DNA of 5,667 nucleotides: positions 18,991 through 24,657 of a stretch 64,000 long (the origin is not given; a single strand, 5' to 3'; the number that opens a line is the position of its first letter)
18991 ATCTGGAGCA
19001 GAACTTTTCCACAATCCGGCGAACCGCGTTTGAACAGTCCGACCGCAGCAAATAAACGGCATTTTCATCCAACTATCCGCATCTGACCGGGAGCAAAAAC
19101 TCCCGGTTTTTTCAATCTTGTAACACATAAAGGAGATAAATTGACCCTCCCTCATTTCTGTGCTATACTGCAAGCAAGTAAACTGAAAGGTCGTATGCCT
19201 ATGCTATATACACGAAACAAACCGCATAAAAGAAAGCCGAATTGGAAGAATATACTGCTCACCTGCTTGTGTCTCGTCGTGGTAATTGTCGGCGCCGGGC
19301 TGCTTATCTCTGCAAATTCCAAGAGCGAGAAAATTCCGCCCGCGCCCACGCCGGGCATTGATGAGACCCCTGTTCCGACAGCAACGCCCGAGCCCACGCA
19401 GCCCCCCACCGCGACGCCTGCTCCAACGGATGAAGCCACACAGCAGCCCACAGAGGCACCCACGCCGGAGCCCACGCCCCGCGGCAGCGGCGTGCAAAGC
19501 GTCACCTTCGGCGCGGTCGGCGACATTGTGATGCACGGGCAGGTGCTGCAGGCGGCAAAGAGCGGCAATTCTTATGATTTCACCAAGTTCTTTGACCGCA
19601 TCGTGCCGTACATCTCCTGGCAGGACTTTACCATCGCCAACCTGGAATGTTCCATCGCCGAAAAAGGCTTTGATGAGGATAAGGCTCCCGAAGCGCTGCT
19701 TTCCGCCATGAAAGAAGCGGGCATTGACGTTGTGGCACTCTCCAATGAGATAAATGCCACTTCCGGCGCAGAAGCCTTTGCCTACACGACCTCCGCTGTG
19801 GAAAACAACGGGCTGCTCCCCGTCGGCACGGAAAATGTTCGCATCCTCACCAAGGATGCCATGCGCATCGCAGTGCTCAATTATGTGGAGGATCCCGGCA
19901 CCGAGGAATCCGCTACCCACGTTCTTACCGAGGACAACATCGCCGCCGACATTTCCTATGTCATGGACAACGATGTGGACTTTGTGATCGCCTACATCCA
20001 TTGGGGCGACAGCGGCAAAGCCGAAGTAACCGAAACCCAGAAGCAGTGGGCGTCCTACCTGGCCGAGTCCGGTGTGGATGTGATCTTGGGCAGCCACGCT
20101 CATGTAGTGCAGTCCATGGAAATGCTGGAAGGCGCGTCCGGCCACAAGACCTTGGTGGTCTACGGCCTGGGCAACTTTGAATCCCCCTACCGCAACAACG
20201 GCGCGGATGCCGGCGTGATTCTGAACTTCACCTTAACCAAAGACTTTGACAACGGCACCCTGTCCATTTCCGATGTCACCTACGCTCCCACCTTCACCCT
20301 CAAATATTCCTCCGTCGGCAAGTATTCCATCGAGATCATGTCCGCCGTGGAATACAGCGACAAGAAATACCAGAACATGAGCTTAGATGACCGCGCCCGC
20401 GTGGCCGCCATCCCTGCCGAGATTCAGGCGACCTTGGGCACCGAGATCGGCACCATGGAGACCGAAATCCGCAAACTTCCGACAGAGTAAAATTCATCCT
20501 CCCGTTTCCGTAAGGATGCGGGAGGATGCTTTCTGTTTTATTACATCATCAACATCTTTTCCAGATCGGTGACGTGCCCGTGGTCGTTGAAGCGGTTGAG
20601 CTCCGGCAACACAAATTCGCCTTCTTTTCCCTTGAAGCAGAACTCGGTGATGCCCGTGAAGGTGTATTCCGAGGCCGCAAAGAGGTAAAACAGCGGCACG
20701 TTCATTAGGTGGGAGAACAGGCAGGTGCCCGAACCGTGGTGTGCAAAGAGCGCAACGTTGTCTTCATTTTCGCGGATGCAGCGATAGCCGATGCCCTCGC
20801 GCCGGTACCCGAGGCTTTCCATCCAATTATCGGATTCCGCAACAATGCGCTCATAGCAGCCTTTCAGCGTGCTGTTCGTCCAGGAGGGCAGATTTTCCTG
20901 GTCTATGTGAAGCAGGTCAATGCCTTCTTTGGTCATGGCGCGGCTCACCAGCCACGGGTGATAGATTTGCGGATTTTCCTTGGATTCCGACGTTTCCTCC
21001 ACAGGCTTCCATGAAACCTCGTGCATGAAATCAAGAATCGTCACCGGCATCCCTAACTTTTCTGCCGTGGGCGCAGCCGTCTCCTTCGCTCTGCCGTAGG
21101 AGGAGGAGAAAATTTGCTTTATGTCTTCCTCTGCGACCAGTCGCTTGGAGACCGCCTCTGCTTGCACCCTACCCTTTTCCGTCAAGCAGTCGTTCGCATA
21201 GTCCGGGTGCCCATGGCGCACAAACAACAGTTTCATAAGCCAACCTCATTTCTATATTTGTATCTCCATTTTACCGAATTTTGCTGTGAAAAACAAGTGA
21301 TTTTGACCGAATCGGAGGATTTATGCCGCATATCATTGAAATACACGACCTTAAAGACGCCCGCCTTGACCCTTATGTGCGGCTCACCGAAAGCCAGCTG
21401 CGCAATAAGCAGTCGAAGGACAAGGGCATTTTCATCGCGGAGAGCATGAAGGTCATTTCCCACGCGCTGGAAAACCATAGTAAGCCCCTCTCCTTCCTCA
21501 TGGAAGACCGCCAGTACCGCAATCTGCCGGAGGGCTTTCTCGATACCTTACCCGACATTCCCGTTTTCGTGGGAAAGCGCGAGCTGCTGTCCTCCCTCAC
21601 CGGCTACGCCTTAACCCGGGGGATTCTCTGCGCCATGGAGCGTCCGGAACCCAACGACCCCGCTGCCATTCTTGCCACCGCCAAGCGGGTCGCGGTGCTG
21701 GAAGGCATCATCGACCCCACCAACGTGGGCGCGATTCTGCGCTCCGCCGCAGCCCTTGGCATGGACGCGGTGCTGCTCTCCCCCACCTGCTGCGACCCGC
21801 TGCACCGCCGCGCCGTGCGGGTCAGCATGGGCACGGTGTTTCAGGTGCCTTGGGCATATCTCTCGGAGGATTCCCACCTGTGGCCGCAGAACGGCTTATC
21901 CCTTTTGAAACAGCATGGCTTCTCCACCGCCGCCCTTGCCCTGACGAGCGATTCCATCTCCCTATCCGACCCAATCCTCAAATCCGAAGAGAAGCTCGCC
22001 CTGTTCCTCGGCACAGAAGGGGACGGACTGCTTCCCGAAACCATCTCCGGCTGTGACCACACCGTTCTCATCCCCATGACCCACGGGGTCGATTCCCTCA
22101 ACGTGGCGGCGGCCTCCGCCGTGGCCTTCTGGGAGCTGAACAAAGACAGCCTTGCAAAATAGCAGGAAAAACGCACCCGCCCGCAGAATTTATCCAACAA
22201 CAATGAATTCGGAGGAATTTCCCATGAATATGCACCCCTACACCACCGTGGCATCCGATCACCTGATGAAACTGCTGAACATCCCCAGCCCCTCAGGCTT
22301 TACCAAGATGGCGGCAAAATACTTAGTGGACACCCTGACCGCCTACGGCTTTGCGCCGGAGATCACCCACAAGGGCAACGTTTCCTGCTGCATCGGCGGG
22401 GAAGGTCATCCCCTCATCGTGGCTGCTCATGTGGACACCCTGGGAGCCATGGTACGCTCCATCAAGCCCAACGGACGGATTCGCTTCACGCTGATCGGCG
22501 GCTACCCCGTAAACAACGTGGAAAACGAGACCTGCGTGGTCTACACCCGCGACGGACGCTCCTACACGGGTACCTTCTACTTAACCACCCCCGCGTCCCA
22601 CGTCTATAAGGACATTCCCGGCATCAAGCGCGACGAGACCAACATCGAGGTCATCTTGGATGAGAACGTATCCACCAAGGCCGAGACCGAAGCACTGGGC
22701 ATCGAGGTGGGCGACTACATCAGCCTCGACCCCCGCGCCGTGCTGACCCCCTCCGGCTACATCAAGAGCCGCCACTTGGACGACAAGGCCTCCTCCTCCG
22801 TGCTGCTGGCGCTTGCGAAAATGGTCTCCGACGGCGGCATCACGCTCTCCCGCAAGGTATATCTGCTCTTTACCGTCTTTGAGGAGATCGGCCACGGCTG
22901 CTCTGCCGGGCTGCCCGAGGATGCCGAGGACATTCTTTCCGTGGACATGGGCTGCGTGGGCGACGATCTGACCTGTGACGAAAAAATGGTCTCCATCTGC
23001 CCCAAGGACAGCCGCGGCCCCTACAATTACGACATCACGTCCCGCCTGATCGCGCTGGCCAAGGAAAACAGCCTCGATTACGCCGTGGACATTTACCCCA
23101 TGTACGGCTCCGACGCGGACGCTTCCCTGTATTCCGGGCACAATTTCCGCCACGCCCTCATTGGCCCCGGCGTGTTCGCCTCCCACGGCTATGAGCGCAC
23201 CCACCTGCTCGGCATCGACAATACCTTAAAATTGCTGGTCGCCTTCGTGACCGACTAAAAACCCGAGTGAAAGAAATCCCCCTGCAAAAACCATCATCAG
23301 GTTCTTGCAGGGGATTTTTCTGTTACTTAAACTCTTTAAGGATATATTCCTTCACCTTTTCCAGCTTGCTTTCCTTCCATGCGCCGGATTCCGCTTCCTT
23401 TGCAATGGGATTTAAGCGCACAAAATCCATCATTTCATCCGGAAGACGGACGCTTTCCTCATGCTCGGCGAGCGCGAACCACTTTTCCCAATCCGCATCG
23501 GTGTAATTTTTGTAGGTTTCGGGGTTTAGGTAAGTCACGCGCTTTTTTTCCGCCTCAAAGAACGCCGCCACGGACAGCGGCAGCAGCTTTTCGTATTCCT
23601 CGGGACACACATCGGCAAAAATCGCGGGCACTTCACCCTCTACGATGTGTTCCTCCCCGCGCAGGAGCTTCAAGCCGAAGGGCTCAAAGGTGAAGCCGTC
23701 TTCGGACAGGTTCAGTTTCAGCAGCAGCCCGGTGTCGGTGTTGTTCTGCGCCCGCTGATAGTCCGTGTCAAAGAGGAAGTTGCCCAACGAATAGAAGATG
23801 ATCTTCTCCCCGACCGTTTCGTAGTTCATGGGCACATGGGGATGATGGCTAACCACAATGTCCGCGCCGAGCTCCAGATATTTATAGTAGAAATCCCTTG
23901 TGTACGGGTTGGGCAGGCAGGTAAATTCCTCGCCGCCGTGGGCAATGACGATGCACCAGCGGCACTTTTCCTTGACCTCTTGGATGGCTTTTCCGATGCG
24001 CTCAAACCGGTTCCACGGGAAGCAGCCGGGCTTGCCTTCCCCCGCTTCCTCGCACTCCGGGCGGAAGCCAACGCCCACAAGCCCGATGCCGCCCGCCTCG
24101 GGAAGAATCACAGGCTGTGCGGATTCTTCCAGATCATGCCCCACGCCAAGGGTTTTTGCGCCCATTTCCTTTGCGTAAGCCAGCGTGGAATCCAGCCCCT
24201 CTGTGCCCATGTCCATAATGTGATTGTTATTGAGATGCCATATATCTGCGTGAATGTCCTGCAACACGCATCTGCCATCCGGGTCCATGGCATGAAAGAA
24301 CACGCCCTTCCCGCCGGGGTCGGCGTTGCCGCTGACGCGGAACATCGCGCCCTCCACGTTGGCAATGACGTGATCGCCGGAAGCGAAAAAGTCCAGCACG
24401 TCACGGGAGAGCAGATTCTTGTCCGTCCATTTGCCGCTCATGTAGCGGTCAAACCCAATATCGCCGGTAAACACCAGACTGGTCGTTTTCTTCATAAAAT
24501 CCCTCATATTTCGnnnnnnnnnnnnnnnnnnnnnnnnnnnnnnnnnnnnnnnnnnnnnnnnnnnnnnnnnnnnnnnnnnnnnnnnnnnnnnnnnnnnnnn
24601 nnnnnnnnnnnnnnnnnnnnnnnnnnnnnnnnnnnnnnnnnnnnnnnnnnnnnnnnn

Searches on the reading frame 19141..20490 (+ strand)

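Call 95: search_protein_families(library=pfam, proteins=[window:19141-20490:+], max_evalue=0.0001)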
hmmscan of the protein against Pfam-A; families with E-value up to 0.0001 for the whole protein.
window:19141-20490:+ (449 aa): 1 family
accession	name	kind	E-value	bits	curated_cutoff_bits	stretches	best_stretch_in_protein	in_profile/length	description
PF09587.15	PGA_cap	-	1.4e-45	156.3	27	1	124-347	3-252/255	Bacterial capsule synthesis protein PGA_cap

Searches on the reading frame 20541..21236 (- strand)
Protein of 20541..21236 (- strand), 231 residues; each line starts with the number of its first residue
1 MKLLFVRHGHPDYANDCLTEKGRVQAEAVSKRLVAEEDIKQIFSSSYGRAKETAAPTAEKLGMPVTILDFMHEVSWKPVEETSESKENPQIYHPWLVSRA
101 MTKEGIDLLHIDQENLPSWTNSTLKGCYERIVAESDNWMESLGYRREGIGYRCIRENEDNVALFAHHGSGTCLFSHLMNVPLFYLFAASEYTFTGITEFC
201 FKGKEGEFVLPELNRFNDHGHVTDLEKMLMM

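Call 27: search_protein_families(library=pfam, proteins=[window:20541-21236:-], max_evalue=0.001)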
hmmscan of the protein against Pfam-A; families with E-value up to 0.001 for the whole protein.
window:20541-21236:- (231 aa): 1 family
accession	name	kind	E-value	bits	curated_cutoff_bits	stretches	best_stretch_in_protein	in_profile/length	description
PF00300.27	His_Phos_1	-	4.7e-18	66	21.7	1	3-206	1-186/194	Histidine phosphatase superfamily (branch 1)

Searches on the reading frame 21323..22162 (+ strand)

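Call 27: search_protein_families(library=pfam, proteins=[window:21323-22162:+], max_evalue=0.001)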
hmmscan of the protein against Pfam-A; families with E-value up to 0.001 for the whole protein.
window:21323-22162:+ (279 aa): 1 family
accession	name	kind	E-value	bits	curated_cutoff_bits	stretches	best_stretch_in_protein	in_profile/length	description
PF00588.24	SpoU_methylase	-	4.1e-31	108.4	29.7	1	123-269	3-141/142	SpoU rRNA Methylase family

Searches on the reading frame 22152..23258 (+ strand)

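Call 27: search_protein_families(library=pfam, proteins=[window:22152-23258:+], max_evalue=0.001)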
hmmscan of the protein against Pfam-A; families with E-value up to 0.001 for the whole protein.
window:22152-23258:+ (368 aa): 2 families
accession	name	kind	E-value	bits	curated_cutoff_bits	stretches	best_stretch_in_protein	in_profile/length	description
PF05343.19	Peptidase_M42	-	8.2e-68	229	23.2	1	75-361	1-292/292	M42 glutamyl aminopeptidase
PF01546.33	Peptidase_M20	-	6.4e-05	23.4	24.6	1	200-330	24-168/206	Peptidase family M20/M25/M40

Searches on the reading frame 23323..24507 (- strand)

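Call 27: search_protein_families(library=pfam, proteins=[window:23323-24507:-], max_evalue=0.001)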
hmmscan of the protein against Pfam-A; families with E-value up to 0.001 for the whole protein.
window:23323-24507:- (394 aa): 1 family
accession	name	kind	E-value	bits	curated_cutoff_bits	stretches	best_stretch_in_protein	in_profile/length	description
PF09587.15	PGA_cap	-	1.8e-43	149.3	27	1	11-247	2-254/255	Bacterial capsule synthesis protein PGA_cap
